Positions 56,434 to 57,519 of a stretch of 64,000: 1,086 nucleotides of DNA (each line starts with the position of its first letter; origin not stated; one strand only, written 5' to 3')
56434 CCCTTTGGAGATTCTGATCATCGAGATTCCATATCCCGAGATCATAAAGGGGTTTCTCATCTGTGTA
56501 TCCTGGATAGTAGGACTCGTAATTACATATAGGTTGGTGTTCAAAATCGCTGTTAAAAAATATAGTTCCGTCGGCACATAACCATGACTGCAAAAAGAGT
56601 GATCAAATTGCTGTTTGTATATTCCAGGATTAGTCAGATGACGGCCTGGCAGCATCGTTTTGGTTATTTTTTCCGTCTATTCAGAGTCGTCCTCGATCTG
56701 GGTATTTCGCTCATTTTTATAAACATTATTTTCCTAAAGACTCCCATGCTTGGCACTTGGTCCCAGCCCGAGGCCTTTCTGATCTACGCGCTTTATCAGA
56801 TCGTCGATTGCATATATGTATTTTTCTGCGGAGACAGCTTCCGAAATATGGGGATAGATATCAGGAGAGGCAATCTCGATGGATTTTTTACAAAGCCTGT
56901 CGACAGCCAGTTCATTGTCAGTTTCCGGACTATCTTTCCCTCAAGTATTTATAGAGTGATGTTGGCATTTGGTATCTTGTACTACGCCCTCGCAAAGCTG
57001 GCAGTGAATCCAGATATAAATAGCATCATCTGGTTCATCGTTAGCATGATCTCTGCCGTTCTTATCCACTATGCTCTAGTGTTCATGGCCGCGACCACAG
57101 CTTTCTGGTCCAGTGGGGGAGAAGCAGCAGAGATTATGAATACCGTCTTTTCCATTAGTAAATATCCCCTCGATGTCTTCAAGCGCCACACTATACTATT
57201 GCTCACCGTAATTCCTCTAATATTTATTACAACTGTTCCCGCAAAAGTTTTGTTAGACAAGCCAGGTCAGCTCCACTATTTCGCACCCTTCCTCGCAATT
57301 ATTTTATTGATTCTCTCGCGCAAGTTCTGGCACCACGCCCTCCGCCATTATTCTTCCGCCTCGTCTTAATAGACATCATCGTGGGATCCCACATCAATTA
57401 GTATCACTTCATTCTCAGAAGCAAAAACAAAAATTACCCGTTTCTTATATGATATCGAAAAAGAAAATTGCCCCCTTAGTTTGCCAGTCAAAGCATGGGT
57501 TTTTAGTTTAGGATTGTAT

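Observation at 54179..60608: One ABC ATPase served by three tandem A/B permease pairs (six paralogous ABC-2 permeases), with a RelE/Phd module inserted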

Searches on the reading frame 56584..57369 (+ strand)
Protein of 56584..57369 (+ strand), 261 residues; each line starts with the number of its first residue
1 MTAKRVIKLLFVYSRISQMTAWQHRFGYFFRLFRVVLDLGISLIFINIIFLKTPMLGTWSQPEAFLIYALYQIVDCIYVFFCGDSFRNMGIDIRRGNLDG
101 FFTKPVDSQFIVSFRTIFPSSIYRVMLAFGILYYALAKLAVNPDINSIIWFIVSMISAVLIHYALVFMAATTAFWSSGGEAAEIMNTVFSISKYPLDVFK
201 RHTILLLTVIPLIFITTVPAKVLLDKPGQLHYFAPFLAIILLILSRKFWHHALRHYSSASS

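Call 3: search_protein_families(library=pfam, proteins=[window:56584-57369:+], max_evalue=0.01)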
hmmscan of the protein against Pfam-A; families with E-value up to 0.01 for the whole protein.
window:56584-57369:+ (261 aa): 1 family
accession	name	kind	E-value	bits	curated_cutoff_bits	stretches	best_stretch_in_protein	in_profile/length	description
PF06182.17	ABC2_membrane_6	-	1.9e-43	149.3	22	1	39-260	4-229/229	ABC-2 family transporter protein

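Call 4: search_protein_families(library=ncbifam, proteins=[window:56584-57369:+], max_evalue=0.01)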
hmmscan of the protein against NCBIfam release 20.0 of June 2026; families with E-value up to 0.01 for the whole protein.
window:56584-57369:+ (261 aa): 1 family
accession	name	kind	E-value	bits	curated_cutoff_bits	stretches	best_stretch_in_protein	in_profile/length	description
NF047967.1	SCO6881_fam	exception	0.0044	16.1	325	1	17-175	55-210/329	SCO6881 family protein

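Call 13: find_homologous_proteins(query=window:56584-57369:+, max_evalue=0.00001)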
Query window:56584-57369:+ (261 aa): 104 proteins with E <= 0.00001 among 1256 candidates.
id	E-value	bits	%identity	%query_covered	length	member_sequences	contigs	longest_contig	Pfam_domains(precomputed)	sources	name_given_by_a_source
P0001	4.3e-166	569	100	100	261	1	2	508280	PF06182.18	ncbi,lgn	-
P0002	4.0e-91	323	54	100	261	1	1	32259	PF06182.18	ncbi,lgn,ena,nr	ncbi:MAG: ABC transporter permease [Microgenomates group bacterium Gr01-1014_16]|nr:MAG: ABC transpo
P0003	3.2e-82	294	51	100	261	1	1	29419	PF06182.18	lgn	-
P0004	1.3e-79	286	50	100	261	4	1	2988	PF06182.18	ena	-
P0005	6.1e-72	260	47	98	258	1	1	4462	PF06182.18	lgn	-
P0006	1.2e-52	197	38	99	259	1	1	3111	PF06182.18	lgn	-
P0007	2.2e-49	186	38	99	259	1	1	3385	PF06182.18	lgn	-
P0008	3.5e-48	183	36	99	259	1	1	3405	PF06182.18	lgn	-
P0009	3.6e-33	133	32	99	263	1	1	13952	PF06182.18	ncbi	-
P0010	1.9e-29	121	31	98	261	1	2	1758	PF06182.18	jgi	jgi:ABC-2 type transport system permease protein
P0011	1.1e-28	119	30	99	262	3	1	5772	PF06182.18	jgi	jgi:ABC-2 type transport system permease protein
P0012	1.1e-28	119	34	98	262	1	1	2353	PF06182.18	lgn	-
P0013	1.2e-28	118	33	98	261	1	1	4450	PF06182.18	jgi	jgi:viologen exporter family transport system permease protein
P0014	1.3e-28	118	33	99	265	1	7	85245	PF06182.18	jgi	jgi:ABC-2 type transport system permease protein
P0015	2.3e-28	118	31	99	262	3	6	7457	PF06182.18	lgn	-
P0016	3.2e-28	117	30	98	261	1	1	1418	PF06182.18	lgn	-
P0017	1.7e-27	115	31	98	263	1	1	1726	PF06182.18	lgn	-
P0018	2.2e-27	114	31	99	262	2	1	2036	PF06182.18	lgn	-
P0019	3.5e-27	114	33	95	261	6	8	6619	PF06182.18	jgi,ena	-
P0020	1.7e-26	112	31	99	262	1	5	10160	PF06182.18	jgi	jgi:ABC-2 type transport system permease protein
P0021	2.9e-26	111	30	100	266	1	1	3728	PF06182.18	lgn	-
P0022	3.5e-26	110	31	98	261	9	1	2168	PF06182.18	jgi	jgi:ABC-2 type transport system permease protein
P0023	1.0e-25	109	30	98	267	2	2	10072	PF06182.18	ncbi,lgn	-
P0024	1.1e-25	109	33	78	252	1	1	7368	PF06182.18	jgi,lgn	jgi:ABC-2 type transport system permease protein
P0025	3.3e-25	107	35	79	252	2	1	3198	PF06182.18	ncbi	-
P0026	3.8e-25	107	34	85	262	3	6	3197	PF06182.18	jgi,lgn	-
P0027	4.3e-25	107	32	79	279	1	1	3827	PF06182.18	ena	-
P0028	5.0e-25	107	28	100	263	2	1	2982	PF06182.18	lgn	-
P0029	5.9e-25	106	30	100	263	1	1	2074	PF06182.18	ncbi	-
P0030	6.2e-25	106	29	98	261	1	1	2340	PF06182.18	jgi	jgi:ABC-2 type transport system permease protein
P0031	3.0e-24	104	29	98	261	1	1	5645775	PF06182.18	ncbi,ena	-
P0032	3.4e-24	104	29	98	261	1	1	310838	PF06182.18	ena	-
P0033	4.6e-24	104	30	98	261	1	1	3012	PF06182.18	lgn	-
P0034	1.7e-23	102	32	78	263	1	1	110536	PF06182.18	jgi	jgi:ABC-2 type transport system permease protein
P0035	1.8e-23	102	31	100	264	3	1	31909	PF06182.18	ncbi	-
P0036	3.5e-23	101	30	98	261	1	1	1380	PF06182.18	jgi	jgi:ABC-2 type transport system permease protein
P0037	4.1e-23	100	29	98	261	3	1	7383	PF06182.18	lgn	-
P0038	4.4e-23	100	29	92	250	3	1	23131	PF06182.18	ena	-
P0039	6.3e-23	100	30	98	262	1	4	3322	PF06182.18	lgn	-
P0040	6.7e-23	100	33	78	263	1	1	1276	PF06182.18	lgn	-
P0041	6.9e-23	100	30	100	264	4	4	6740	PF06182.18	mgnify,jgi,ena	mgnify:CR=1 FL=1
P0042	1.0e-22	99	30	100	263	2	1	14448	PF06182.18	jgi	jgi:ABC-2 type transport system permease protein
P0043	1.3e-22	99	31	99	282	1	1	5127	PF06182.18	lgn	-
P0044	1.7e-22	98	31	84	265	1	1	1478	PF06182.18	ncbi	-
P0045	1.8e-22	98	30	99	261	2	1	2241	PF06182.18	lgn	-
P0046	2.0e-22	98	31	84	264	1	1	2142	PF06182.18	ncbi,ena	-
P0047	2.2e-22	98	31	84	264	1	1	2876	PF06182.18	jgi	-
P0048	2.7e-22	98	30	100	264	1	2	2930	PF06182.18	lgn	-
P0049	3.3e-22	97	29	98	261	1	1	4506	PF06182.18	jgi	-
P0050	3.3e-22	97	29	98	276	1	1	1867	PF06182.18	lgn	-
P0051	4.1e-22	97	30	100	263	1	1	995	PF06182.18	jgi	jgi:ABC-2 type transport system permease protein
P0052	4.5e-22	97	29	84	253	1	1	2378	PF06182.18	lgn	-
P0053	4.6e-22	97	29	98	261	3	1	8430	PF06182.18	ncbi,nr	ncbi:MAG: hypothetical protein GXP41_11735 [Chloroflexi bacterium]|nr:hypothetical protein [Chlorofl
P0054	7.4e-22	96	29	98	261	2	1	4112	PF06182.18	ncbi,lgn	-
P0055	9.1e-22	96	34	72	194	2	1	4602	PF06182.18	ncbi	-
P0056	2.9e-21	94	30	96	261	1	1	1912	PF06182.18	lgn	-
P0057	1.9e-20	92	28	98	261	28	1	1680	PF06182.18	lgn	-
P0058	2.3e-20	91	28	98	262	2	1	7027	PF06182.18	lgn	-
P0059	2.6e-20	91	31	84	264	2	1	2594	PF06182.18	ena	-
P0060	3.8e-20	91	26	99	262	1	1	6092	PF06182.18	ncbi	-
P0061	3.9e-20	91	29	92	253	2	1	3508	PF06182.18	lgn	-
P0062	5.3e-20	90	30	92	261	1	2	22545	PF06182.18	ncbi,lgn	ncbi:MAG: ABC-2 family transporter protein [Pseudomonadota bacterium]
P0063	6.2e-20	90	31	98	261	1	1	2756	PF06182.18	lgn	-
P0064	7.9e-20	90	27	99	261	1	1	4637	PF06182.18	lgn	-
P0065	9.1e-20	89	28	92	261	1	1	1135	PF06182.18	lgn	-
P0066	9.9e-20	89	27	99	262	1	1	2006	PF06182.18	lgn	-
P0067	1.0e-19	89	30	98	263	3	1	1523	PF06182.18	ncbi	-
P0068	1.4e-19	89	30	98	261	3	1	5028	PF06182.18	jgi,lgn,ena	-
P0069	1.4e-19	89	27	100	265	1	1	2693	PF06182.18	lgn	-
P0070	2.4e-19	88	26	87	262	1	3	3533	PF06182.18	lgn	-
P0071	2.9e-19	88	26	98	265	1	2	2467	PF06182.18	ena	-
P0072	3.6e-19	87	27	99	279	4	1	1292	PF06182.18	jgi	-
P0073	4.5e-19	87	28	92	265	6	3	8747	PF06182.18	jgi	jgi:ABC-2 type transport system permease protein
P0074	7.6e-19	86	30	98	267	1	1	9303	PF06182.18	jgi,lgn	-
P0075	7.9e-19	86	29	95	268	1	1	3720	PF06182.18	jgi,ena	-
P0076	8.1e-19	86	27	98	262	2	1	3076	PF06182.18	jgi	jgi:ABC-2 type transport system permease protein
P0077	9.6e-19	86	36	61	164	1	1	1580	PF06182.18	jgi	jgi:ABC-2 type transport system permease protein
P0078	9.8e-19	86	27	100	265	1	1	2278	PF06182.18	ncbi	-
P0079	1.7e-18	85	30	92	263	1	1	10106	PF06182.18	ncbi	-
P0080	1.7e-18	85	28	99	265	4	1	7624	PF06182.18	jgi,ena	jgi:ABC-2 type transport system permease protein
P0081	2.6e-18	85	30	92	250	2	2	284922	PF06182.18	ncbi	-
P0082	6.4e-18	83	27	98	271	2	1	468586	PF06182.18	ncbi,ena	-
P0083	1.5e-17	82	26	98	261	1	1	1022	PF06182.18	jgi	jgi:ABC-2 type transport system permease protein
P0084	2.4e-17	82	30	92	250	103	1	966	PF06182.18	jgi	jgi:ABC-2 type transport system permease protein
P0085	2.7e-17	81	29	84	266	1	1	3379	PF06182.18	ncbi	-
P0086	3.9e-17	81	29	84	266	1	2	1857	PF06182.18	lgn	-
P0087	8.6e-17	80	25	92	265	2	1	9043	PF06182.18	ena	-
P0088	1.0e-16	79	28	84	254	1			PF06182.18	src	-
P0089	1.1e-16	79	27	84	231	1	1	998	PF06182.18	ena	-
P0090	1.5e-16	79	26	92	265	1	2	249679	PF06182.18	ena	-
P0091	2.3e-16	78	27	98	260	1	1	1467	PF06182.18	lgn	-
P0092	2.3e-16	78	25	92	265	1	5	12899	PF06182.18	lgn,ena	-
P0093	3.1e-16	78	25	92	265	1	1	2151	PF06182.18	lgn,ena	-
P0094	3.6e-16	78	26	95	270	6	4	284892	PF06182.18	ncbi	ncbi:MAG: ABC-2 family transporter protein [candidate division WOR-3 bacterium]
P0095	1.6e-15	76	28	85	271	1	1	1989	PF06182.18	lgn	-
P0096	4.6e-15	74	28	84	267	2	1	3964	PF06182.18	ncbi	-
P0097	1.5e-14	72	30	86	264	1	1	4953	PF06182.18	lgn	-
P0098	1.6e-14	72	32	65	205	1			PF06182.18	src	-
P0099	2.7e-14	72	28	100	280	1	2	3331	PF06182.18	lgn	-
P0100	9.1e-14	70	32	68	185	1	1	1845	PF06182.18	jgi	jgi:ABC-2 type transport system permease protein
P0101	2.1e-13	69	26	99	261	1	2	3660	PF06182.18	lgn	-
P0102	5.6e-13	67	30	82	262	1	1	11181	PF06182.18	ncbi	-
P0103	3.1e-12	65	29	68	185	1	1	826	PF06182.18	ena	-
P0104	2.6e-10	58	27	98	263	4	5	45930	PF06182.18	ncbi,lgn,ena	-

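Call 14: find_encoding_contigs(protein=P0002, flank=10000, max_places=3)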
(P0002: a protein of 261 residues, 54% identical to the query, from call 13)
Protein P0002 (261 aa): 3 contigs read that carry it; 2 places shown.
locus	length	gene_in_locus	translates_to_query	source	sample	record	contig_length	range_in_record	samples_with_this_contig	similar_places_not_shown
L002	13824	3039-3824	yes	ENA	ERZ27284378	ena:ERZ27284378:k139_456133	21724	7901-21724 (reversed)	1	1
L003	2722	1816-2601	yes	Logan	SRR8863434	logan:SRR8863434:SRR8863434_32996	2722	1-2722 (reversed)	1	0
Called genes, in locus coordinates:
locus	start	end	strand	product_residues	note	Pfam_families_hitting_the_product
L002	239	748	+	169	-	PF06182:ABC2_membrane_6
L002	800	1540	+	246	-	PF06182:ABC2_membrane_6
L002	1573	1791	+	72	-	-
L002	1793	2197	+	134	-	-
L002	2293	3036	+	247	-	PF06182:ABC2_membrane_6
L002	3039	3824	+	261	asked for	PF06182:ABC2_membrane_6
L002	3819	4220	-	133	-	PF13650:Asp_protease_2 (weak), PF13975:gag-asp_proteas (weak)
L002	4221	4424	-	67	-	PF18929:DUF5678 (weak)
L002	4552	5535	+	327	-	PF00005:ABC_tran, PF13304:AAA_21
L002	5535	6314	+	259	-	PF06182:ABC2_membrane_6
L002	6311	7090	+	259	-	PF06182:ABC2_membrane_6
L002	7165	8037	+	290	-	PF01715:IPPT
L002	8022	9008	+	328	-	PF01594:AI-2E_transport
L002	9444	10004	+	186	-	PF00929:RNase_T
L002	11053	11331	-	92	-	-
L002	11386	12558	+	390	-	PF11258:DUF3048, PF17479:DUF3048_C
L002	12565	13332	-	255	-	PF00595:PDZ (weak), PF13180:PDZ_2, PF17820:PDZ_6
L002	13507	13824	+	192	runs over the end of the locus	-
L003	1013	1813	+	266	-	PF06182:ABC2_membrane_6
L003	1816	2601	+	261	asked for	PF06182:ABC2_membrane_6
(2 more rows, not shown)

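Call 15: find_encoding_contigs(protein=P0003, flank=10000, max_places=3)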
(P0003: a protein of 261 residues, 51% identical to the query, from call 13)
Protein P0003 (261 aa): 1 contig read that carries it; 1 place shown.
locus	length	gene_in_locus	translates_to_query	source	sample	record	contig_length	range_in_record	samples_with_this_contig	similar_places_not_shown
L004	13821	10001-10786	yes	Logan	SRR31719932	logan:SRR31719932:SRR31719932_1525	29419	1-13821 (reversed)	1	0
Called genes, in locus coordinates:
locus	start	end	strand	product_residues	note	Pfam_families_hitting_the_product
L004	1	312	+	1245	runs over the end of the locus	PF04997:RNA_pol_Rpb1_1, PF00623:RNA_pol_Rpb1_2, PF04983:RNA_pol_Rpb1_3, PF04998:RNA_pol_Rpb1_5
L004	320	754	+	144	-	PF00164:Ribosom_S12_S23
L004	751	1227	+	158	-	PF00177:Ribosomal_S7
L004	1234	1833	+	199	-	PF00163:Ribosomal_S4, PF01479:S4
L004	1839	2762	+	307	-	PF01193:RNA_pol_L, PF01000:RNA_pol_A_bac, PF03118:RNA_pol_A_CTD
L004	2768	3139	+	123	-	PF01196:Ribosomal_L17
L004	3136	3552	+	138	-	PF00572:Ribosomal_L13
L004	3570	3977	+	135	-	PF00380:Ribosomal_S9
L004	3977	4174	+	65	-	-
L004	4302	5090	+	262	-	PF06691:DUF1189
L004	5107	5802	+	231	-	PF06790:UPF0259 (weak), PF25231:DUF7847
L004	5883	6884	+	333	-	PF00154:RecA_N, PF06745:ATPase (weak), PF08423:Rad51, PF27531:MT3502_N (weak), PF21096:RecA_C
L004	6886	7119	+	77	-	-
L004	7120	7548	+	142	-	PF21982:RecX_HTH1, PF02631:RecX_HTH2, PF21981:RecX_HTH3 (faint)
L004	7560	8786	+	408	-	PF12072:RNase_Y_N, PF00013:KH_1 (weak), PF01966:HD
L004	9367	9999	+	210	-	PF06182:ABC2_membrane_6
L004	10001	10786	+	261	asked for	PF06182:ABC2_membrane_6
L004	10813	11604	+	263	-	PF06182:ABC2_membrane_6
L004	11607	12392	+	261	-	PF06182:ABC2_membrane_6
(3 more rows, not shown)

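Call 24: find_related_loci(query=A3, collection=genome_contigs, flank=10000)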
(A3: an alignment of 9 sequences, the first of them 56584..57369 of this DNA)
Query A3 (261 aa) in genome_contigs; peptide patterns used: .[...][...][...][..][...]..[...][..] (x = any residue, [..] = any of these).
19 stretches matched a pattern; 1 encode a relative of the query (tblastn E <= 1e-3); 1 distinct loci.
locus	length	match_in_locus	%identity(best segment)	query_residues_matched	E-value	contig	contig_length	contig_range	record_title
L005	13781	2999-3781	54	1-261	9e-100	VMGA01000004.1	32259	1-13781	MAG: Microgenomates group bacterium Gr01-1014_16 G01um101416_scaffold_389, whole genome shotgun sequence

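Call 25: find_encoding_contigs(protein=P0009, flank=10000, max_places=2)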
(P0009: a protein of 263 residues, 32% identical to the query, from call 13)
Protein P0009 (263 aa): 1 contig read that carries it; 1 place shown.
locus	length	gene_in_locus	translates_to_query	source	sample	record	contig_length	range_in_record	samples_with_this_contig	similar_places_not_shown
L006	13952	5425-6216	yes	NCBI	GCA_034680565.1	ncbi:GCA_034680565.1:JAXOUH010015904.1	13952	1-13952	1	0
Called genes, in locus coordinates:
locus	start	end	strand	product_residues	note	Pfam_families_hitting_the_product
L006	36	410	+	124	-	PF00572:Ribosomal_L13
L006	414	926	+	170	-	PF00380:Ribosomal_S9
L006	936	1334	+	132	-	PF01035:DNA_binding_1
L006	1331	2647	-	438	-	-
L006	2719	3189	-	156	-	PF06185:YecM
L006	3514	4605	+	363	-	PF00154:RecA_N, PF06745:ATPase (weak), PF08423:Rad51, PF27531:MT3502_N (weak), PF21096:RecA_C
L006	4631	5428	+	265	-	PF06182:ABC2_membrane_6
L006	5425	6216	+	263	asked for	PF06182:ABC2_membrane_6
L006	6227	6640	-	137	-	PF00293:NUDIX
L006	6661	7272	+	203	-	PF27462:RecX_N, PF21982:RecX_HTH1, PF02631:RecX_HTH2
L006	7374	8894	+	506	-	PF12072:RNase_Y_N, PF00013:KH_1 (weak), PF01966:HD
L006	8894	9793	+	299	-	PF08308:PEGA, PF08239:SH3_3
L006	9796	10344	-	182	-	-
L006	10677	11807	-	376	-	PF00953:Glycos_transf_4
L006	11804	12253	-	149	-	-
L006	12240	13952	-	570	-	?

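Call 26: find_encoding_contigs(protein=P0014, flank=10000, max_places=2)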
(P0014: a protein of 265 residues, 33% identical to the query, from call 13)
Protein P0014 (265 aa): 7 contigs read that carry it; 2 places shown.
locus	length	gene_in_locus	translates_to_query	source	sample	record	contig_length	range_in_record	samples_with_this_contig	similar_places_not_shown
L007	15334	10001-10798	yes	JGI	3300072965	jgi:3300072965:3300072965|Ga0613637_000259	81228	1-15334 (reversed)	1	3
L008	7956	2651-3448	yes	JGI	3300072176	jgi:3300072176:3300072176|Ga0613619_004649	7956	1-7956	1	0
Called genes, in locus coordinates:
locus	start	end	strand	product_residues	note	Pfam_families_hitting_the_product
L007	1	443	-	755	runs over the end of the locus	PF01370:Epimerase, PF04321:RmlD_sub_bind, PF16363:GDP_Man_Dehyd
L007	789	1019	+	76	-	-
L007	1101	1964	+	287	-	PF05067:Mn_catalase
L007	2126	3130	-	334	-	PF00072:Response_reg, PF00486:Trans_reg_C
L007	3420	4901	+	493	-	PF00154:RecA_N (faint), PF06745:ATPase, PF08423:Rad51 (faint), PF23442:DUF7125 (faint), PF13401:AAA_22 (faint), PF20720:nSTAND3 (faint), PF13481:AAA_25 (weak), PF06745:ATPase, +1 more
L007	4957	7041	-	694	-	-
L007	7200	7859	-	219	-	PF00072:Response_reg, PF00196:GerE, PF08281:Sigma70_r4_2 (weak)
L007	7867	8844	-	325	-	PF07730:HisKA_3, PF13581:HATPase_c_2, PF02518:HATPase_c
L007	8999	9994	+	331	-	-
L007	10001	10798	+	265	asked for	PF06182:ABC2_membrane_6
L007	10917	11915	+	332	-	PF00005:ABC_tran, PF13304:AAA_21 (weak)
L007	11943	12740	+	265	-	PF01061:ABC2_membrane (weak), PF06182:ABC2_membrane_6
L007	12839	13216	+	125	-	-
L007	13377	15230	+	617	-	PF00009:GTP_EFTU, PF01926:MMR_HSR1 (weak), PF22042:EF-G_D2, PF03144:GTP_EFTU_D2, PF14492:EFG_III (faint), PF00679:EFG_C, PF21018:BipA_C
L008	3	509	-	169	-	?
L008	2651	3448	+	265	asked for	PF06182:ABC2_membrane_6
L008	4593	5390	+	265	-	PF01061:ABC2_membrane (weak), PF06182:ABC2_membrane_6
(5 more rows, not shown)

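Call 27: find_encoding_contigs(protein=P0035, flank=10000, max_places=2)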
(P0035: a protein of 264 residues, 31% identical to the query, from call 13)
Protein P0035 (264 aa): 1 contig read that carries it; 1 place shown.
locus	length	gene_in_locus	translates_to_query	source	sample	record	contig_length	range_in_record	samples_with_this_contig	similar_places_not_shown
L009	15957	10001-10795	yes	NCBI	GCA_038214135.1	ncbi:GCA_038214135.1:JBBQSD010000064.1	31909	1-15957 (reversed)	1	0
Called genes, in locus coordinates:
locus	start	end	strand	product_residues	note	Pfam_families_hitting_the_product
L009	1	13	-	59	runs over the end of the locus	-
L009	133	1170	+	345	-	PF00188:CAP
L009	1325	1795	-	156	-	PF01613:Flavin_Reduct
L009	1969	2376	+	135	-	-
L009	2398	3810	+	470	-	PF08245:Mur_ligase_M, PF08353:MurT_C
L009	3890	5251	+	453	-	PF00092:VWA, PF00362:Integrin_beta (faint), PF13519:VWA_2 (weak), PF25106:VWA_4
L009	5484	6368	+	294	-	PF02104:SURF1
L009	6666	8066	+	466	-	PF01546:Peptidase_M20, PF07687:M20_dimer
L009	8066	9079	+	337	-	PF00005:ABC_tran, PF13304:AAA_21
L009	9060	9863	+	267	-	PF06182:ABC2_membrane_6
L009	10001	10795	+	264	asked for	PF06182:ABC2_membrane_6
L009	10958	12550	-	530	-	PF00890:FAD_binding_2 (weak), PF01266:DAO, PF01946:Thi4 (weak), PF07992:Pyr_redox_2 (weak), PF12831:FAD_oxidored, PF13450:NAD_binding_8, PF01593:Amino_oxidase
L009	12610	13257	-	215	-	PF00072:Response_reg (weak), PF08281:Sigma70_r4_2 (weak), PF00196:GerE, PF13412:HTH_24 (weak)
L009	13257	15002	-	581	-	PF02518:HATPase_c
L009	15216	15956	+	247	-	?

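Call 28: find_related_loci(query=A3, collection=metagenome_contigs, flank=10000)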
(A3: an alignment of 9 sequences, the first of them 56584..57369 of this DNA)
Query A3 (261 aa) in metagenome_contigs; peptide patterns used: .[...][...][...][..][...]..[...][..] (x = any residue, [..] = any of these).
137 stretches matched a pattern; 7 encode a relative of the query (tblastn E <= 1e-3); 7 distinct loci.
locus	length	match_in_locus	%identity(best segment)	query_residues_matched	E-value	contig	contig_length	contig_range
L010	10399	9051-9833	50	1-261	2e-78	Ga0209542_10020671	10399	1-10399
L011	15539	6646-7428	50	1-261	7e-78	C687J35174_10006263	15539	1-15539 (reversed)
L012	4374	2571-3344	36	4-261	5e-55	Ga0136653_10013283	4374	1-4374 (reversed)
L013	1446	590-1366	37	5-261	9e-54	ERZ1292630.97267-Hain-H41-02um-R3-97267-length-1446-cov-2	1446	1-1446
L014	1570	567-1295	38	15-256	8e-46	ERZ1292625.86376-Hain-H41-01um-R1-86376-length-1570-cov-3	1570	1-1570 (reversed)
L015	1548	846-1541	33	2-232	2e-43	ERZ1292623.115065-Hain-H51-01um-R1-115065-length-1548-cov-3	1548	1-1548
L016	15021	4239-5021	50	1-261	2e-78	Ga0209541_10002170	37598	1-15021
